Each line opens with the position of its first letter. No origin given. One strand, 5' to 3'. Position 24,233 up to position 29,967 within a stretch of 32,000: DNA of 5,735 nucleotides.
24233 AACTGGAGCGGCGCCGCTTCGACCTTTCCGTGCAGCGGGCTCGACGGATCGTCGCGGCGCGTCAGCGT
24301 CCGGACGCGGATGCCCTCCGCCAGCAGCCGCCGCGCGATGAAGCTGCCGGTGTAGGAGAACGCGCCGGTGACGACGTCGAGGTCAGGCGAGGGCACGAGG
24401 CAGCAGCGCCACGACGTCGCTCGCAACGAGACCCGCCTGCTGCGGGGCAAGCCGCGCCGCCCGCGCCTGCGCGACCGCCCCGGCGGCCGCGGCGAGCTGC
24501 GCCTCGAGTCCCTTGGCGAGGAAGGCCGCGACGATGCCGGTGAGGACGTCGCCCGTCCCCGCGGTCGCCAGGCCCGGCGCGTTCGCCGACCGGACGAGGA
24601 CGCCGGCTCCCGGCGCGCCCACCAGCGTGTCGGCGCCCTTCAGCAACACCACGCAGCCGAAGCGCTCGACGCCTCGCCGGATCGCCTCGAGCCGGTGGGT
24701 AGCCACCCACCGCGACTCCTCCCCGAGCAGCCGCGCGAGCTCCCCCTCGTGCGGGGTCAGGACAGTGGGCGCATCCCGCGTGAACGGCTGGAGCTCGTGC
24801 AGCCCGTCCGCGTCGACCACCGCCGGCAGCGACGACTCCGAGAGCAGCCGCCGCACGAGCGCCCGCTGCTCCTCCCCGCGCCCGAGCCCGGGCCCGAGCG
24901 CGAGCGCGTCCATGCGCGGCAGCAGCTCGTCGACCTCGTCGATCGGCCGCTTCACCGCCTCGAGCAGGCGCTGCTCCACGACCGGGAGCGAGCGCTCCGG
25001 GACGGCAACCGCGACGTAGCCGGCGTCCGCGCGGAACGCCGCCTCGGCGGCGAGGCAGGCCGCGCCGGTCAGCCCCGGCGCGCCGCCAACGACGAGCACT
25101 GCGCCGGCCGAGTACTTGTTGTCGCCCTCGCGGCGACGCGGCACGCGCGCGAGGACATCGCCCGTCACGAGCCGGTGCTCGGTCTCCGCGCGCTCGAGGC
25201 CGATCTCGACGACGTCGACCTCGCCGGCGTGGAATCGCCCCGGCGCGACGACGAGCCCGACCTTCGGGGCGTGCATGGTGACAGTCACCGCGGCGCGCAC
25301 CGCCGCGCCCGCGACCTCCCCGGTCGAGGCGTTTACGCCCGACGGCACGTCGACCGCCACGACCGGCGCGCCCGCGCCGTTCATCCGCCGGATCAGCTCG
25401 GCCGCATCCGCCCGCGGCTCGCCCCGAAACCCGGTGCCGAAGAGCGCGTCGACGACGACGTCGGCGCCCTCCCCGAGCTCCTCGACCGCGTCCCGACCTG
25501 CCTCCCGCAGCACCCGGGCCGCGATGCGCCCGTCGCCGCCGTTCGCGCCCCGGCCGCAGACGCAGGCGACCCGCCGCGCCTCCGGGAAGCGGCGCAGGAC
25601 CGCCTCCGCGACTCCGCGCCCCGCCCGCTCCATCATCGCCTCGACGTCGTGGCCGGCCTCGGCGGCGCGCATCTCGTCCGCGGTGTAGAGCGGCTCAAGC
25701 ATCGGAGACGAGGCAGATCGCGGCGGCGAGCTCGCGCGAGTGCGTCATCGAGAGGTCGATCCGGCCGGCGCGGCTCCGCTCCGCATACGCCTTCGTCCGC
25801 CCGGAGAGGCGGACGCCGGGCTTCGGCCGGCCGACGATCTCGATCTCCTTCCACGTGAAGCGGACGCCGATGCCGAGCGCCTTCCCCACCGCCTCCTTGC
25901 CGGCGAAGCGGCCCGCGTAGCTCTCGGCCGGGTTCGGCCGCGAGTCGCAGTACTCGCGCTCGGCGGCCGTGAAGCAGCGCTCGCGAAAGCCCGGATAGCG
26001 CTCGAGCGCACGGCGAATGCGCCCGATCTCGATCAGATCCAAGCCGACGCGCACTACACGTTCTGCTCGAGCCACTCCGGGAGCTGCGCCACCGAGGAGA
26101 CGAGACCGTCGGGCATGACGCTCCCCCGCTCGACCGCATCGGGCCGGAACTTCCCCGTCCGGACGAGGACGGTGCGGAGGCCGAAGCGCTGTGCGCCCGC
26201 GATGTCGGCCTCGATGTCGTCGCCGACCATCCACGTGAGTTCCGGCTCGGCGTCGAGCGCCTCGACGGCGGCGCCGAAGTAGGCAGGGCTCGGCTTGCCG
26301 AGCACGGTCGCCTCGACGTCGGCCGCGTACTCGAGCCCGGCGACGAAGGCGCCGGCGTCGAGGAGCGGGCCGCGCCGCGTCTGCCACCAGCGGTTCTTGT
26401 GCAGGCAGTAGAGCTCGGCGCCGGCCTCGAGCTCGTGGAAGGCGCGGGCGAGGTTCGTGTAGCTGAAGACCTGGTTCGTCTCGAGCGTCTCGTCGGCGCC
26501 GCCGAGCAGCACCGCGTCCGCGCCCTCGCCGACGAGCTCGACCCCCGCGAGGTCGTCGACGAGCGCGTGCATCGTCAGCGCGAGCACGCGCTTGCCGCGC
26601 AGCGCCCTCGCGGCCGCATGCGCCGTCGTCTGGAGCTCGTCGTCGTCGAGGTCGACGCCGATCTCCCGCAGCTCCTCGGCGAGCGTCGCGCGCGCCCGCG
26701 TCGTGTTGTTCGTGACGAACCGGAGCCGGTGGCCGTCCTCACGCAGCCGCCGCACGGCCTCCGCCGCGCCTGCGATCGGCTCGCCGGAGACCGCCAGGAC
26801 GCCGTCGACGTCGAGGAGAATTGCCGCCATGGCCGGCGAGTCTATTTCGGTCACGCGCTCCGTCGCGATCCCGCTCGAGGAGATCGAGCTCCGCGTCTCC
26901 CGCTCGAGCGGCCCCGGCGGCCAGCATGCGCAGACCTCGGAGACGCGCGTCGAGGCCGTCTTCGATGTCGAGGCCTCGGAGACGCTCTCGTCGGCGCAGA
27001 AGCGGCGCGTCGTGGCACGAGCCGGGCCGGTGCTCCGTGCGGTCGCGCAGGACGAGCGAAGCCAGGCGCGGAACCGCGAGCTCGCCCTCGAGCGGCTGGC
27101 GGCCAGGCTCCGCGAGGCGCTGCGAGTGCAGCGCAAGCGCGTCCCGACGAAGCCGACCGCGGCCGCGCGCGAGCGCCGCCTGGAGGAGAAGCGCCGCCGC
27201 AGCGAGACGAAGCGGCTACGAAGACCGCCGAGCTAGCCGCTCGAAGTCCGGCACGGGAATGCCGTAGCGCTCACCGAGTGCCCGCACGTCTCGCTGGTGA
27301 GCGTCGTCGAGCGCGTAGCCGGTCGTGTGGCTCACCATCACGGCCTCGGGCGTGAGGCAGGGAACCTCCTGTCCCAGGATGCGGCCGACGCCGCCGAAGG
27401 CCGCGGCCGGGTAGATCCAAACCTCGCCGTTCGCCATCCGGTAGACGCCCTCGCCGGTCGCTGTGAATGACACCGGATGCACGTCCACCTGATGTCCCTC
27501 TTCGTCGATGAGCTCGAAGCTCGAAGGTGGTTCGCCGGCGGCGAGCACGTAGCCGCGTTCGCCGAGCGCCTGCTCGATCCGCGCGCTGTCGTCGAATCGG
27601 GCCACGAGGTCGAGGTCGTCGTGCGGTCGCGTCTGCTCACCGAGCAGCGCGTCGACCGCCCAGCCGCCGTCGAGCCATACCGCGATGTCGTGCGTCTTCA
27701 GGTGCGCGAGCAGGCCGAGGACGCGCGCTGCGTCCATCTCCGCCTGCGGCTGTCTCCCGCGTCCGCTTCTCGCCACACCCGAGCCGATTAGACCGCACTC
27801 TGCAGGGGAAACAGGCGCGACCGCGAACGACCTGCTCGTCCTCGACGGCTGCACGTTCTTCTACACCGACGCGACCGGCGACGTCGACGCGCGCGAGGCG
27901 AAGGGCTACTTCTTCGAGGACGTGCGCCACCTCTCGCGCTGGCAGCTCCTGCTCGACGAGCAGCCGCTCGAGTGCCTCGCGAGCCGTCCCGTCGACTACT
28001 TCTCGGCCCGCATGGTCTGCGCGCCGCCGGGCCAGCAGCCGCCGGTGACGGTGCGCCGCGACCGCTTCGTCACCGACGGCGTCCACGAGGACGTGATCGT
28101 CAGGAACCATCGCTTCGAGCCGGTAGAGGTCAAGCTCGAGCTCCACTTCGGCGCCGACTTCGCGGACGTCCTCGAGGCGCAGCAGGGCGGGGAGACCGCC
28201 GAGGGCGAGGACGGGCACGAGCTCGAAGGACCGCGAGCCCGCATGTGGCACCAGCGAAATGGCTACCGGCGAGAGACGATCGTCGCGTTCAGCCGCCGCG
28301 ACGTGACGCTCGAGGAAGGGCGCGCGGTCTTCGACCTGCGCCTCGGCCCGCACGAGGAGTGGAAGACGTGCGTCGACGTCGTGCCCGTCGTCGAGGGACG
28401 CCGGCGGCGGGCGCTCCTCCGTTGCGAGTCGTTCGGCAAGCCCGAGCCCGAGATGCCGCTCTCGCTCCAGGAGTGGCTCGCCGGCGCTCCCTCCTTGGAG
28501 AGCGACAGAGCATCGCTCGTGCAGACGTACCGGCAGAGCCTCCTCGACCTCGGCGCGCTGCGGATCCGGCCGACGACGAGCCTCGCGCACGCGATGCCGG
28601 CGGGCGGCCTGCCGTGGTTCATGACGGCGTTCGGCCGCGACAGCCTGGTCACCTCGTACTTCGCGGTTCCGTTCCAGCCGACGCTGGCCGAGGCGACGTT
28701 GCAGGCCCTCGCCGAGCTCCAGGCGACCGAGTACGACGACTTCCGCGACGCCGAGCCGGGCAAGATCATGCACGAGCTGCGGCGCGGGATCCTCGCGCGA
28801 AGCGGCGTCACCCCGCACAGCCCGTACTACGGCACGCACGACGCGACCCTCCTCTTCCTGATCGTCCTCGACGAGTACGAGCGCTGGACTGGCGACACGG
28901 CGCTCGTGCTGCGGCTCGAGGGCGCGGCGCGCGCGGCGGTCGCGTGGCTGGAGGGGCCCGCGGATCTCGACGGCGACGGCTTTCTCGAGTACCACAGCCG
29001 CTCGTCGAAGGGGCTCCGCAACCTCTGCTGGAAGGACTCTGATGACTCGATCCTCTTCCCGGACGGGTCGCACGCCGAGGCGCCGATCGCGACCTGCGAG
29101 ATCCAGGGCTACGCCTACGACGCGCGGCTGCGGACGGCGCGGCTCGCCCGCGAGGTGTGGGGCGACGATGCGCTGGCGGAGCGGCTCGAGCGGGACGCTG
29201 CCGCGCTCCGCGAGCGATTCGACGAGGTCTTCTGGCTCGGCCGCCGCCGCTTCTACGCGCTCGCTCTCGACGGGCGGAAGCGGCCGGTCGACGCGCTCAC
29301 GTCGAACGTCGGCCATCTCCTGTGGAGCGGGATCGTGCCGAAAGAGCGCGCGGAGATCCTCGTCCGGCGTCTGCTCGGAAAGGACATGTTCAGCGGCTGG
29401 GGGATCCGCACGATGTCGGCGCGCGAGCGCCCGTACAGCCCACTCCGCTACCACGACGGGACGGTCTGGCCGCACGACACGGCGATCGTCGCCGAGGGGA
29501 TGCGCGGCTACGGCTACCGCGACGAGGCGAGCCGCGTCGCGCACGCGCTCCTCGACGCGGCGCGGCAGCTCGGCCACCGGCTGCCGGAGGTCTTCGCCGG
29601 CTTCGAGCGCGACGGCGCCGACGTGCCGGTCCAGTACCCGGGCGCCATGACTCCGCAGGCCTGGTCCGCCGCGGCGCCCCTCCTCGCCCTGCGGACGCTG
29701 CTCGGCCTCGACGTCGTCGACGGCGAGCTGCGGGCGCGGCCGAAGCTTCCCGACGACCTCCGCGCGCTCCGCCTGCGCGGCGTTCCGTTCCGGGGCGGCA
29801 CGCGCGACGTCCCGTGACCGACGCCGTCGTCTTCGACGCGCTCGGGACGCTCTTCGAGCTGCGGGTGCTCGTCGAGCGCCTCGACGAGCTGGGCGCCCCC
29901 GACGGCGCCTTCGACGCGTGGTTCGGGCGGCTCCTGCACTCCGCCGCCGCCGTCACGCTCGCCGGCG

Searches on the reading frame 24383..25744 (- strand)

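Call 12: search_protein_families(library=pfam, proteins=[window:24383-25744:-], max_evalue=0.001)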
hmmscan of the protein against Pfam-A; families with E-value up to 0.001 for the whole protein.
window:24383-25744:- (453 aa): 3 families
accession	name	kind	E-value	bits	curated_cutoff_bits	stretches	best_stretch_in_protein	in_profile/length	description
PF01256.23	Carb_kinase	-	1.4e-48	166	27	1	216-440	1-231/242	NAD(P)H-hydrate dehydratase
PF03853.21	YjeF_N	-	4.7e-36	124.7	24.9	2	92-163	98-169/169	YjeF-related protein N-terminus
PF08543.17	Phos_pyr_kin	-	0.00062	19.6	27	0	325-421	119-223/246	Phosphomethylpyrimidine kinase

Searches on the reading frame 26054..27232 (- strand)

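Call 12: search_protein_families(library=pfam, proteins=[window:26054-27232:-], max_evalue=0.001)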
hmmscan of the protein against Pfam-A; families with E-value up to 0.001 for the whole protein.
window:26054-27232:- (392 aa): 4 families
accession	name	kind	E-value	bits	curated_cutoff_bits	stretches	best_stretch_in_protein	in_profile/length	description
PF13242.12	Hydrolase_like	-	1.5e-21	76.5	22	1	310-384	1-75/75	HAD-hyrolase-like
PF13344.12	Hydrolase_6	-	2.1e-21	76.3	27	1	138-231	1-98/101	Haloacid dehalogenase-like hydrolase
PF00702.32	Hydrolase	-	1e-15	59.1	26.4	2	136-351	2-191/191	haloacid dehalogenase-like hydrolase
PF13419.12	HAD_2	-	8.2e-08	33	23.8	1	311-357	133-178/178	Haloacid dehalogenase-like hydrolase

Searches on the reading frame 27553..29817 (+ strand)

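Call 12: search_protein_families(library=pfam, proteins=[window:27553-29817:+], max_evalue=0.001)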
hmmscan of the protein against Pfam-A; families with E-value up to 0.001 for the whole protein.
window:27553-29817:+ (754 aa): 3 families
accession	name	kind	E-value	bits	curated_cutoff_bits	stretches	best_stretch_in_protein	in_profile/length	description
PF14742.11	GDE_N_bis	-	3.1e-41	141.7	22.1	1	98-274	3-193/194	N-terminal domain of (some) glycogen debranching enzymes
PF22422.2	MGH1-like_GH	-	1.4e-16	61.4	27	1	510-672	168-330/356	Mannosylglycerate hydrolase MGH1-like glycoside hydrolase domain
PF06202.20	GDE_C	-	1.1e-07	31.6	21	1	406-708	57-364/367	Amylo-alpha-1,6-glucosidase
